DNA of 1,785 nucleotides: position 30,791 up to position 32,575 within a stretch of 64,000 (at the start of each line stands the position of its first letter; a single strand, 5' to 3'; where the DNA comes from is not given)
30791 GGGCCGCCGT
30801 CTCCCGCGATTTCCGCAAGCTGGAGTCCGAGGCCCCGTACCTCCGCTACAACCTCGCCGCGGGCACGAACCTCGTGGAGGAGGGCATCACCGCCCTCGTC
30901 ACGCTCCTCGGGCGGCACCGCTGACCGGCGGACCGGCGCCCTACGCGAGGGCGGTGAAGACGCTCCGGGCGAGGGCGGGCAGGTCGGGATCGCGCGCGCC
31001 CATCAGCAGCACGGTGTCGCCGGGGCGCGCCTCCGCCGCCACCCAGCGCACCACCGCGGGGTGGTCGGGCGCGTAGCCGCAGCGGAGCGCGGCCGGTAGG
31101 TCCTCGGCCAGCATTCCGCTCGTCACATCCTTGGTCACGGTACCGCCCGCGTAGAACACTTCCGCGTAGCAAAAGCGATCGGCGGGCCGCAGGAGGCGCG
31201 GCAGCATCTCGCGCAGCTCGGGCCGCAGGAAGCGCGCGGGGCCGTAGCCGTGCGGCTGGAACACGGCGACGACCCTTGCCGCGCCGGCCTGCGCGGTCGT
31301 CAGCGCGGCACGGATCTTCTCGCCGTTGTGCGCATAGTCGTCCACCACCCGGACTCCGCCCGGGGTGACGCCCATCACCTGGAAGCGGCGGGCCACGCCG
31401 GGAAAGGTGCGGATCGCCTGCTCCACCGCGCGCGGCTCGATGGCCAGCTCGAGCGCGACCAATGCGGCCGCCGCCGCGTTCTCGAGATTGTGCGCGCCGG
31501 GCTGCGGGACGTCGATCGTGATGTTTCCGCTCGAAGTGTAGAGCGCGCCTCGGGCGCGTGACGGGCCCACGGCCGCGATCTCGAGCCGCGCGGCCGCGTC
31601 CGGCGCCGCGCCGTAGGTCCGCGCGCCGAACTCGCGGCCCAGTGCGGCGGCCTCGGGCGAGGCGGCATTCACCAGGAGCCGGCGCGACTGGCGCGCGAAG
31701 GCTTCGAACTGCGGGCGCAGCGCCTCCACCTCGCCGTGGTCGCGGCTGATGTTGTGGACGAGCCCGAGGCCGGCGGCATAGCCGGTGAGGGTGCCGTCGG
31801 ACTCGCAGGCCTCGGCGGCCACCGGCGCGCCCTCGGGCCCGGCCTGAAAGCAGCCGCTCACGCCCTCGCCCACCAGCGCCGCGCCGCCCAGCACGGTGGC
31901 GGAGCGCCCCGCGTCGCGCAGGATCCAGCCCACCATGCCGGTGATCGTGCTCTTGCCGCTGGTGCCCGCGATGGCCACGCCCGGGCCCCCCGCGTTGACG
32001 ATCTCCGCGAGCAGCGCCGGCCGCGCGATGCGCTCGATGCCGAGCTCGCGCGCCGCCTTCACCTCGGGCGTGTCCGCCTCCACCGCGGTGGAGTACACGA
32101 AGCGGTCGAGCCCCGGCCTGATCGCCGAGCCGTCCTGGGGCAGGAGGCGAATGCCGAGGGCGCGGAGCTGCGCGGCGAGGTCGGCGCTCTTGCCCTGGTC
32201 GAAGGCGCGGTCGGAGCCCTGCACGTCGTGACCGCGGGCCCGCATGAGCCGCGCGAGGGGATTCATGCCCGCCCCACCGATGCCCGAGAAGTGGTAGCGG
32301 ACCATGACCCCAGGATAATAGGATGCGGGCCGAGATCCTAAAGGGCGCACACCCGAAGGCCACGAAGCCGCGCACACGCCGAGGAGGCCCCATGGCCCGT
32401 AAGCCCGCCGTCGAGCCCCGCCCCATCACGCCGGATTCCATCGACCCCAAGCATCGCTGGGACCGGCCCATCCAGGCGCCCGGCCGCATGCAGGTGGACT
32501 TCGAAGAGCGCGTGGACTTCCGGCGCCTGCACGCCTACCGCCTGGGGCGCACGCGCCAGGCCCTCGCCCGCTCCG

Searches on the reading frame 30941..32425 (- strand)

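Call 36: search_protein_families(library=pfam, proteins=[window:30941-32425:-], max_evalue=0.00001)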
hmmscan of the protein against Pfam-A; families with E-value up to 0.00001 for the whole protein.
window:30941-32425:- (494 aa): 3 families
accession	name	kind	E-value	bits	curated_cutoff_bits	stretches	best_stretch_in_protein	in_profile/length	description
PF01225.30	Mur_ligase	-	1.5e-16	60.9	21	1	44-145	2-93/95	Mur ligase family, catalytic domain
PF02875.26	Mur_ligase_C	-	1.8e-16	61.5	28.4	1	346-478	1-127/127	Mur ligase, glutamate ligase domain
PF08245.18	Mur_ligase_M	-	6.2e-09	36.5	24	1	152-324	1-200/200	Mur ligase middle domain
